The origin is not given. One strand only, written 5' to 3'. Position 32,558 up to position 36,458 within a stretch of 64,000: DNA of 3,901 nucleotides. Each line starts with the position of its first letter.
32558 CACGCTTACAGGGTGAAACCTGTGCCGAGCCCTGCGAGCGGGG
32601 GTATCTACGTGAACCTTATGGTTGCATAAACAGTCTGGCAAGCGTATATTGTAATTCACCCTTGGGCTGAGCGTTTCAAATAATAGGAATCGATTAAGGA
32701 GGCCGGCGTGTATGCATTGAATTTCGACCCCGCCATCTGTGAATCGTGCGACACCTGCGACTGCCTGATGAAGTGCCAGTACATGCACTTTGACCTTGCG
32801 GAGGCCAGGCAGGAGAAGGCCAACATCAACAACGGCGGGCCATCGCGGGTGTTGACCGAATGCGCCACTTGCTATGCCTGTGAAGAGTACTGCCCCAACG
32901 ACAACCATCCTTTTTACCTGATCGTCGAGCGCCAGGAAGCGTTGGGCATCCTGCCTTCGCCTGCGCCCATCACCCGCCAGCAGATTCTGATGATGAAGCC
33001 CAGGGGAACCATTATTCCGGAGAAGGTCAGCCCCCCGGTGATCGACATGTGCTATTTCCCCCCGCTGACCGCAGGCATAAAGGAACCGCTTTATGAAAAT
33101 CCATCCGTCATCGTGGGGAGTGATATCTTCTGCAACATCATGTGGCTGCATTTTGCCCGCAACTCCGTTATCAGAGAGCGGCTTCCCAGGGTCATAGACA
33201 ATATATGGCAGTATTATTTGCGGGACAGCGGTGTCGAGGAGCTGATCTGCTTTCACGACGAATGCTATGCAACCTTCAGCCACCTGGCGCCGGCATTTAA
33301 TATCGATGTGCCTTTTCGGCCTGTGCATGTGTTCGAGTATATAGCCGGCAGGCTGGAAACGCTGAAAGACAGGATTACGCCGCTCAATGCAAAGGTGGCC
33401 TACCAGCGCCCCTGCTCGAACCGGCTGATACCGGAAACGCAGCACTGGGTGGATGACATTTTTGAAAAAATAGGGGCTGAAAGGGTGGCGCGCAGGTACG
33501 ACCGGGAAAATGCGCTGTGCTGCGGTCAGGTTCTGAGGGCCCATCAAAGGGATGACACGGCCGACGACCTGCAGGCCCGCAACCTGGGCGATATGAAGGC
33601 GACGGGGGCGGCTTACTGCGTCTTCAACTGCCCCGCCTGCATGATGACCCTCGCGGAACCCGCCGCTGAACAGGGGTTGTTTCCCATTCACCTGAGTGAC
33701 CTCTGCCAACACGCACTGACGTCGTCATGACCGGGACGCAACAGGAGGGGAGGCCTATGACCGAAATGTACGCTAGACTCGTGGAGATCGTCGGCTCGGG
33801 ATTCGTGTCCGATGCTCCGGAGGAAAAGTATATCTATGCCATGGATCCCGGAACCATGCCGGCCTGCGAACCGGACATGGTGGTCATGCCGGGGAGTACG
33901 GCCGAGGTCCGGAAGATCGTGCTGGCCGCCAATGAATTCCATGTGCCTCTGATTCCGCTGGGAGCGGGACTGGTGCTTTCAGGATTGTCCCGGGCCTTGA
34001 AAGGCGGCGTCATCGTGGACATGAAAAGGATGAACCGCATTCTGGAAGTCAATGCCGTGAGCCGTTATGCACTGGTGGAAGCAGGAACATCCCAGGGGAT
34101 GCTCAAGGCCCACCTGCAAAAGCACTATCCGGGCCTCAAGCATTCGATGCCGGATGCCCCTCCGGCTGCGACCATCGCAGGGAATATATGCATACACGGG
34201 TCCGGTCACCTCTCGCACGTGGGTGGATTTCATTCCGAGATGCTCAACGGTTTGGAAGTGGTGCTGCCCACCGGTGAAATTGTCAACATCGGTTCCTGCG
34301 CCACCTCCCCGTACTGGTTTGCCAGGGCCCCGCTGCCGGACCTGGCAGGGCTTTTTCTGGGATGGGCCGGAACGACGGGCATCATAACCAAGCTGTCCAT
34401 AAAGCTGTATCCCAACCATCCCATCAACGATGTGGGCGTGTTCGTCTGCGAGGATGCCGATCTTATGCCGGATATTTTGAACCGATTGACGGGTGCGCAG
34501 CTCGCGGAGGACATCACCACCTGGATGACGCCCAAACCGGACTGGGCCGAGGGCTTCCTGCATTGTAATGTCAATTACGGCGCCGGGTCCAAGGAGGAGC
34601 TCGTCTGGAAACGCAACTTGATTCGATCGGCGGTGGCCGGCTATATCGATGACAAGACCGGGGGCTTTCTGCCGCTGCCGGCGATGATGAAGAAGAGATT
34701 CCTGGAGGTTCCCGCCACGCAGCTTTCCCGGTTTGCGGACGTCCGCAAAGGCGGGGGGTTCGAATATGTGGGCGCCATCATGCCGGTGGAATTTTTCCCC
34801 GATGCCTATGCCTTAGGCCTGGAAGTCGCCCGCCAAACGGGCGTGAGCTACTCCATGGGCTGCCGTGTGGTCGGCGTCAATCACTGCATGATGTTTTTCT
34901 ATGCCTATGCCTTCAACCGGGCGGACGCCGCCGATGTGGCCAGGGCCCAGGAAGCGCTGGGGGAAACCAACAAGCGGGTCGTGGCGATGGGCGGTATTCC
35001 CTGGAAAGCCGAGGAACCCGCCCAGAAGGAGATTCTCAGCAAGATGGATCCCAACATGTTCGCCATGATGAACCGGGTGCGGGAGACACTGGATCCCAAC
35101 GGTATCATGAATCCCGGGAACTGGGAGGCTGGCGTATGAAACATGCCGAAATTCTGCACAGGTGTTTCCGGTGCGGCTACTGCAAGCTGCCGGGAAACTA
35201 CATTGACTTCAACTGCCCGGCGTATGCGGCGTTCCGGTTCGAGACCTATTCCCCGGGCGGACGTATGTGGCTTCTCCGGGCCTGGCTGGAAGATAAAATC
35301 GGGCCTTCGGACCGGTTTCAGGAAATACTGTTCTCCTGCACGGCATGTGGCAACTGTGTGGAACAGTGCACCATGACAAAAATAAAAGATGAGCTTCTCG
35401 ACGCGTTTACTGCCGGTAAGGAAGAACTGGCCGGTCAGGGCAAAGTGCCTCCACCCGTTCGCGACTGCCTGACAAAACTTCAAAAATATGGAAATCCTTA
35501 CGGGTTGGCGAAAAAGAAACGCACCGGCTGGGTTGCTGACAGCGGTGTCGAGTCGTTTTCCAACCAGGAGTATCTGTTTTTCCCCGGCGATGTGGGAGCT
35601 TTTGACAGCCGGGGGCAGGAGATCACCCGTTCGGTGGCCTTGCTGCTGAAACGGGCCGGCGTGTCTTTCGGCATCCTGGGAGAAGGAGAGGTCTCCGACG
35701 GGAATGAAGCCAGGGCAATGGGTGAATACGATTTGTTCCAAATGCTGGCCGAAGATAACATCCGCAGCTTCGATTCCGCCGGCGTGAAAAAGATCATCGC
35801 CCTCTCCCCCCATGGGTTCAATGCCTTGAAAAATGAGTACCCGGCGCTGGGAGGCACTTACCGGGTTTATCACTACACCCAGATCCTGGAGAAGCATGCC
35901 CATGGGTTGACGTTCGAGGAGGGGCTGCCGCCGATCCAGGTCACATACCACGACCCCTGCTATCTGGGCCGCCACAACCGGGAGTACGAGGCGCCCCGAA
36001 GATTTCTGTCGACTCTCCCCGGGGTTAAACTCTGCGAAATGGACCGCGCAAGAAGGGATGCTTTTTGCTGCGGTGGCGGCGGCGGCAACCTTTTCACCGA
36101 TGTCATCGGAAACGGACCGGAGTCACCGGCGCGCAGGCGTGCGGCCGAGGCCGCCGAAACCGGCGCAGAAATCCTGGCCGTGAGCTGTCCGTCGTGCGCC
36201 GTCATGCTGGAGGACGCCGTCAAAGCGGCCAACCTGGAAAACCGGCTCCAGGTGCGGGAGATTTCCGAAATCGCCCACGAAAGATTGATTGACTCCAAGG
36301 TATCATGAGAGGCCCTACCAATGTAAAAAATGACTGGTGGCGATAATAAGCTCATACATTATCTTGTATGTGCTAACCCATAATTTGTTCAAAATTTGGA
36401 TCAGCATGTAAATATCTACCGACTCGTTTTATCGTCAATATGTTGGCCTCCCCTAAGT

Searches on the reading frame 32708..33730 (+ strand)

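Call 64: search_protein_families(library=pfam, proteins=[window:32708-33730:+], max_evalue=0.00001)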
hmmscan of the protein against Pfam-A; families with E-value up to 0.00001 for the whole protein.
window:32708-33730:+ (340 aa): 1 family
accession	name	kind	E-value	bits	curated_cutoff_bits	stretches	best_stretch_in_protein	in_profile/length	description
PF02754.22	CCG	-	5e-10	39.8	20.6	1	230-315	1-84/85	Cysteine-rich domain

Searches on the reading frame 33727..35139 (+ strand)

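Call 64: search_protein_families(library=pfam, proteins=[window:33727-35139:+], max_evalue=0.00001)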
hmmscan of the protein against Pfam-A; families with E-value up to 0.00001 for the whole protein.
window:33727-35139:+ (470 aa): 2 families
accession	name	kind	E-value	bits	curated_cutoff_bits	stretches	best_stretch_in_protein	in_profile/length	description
PF01565.28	FAD_binding_4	-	6.8e-29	100.8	26.4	1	49-188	1-138/139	FAD binding domain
PF02913.24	FAD-oxidase_C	-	2.1e-07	31.3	21.2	1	358-465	141-247/248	FAD linked oxidases, C-terminal domain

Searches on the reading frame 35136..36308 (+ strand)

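Call 64: search_protein_families(library=pfam, proteins=[window:35136-36308:+], max_evalue=0.00001)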
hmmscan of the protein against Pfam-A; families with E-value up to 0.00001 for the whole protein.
window:35136-36308:+ (390 aa): 2 families
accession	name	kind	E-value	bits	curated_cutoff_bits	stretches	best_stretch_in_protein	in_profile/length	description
PF02754.22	CCG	-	1.8e-23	82.9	20.6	1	269-358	1-84/85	Cysteine-rich domain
PF13183.11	Fer4_8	-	1.6e-10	41.8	27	1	7-79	2-65/68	4Fe-4S dicluster domain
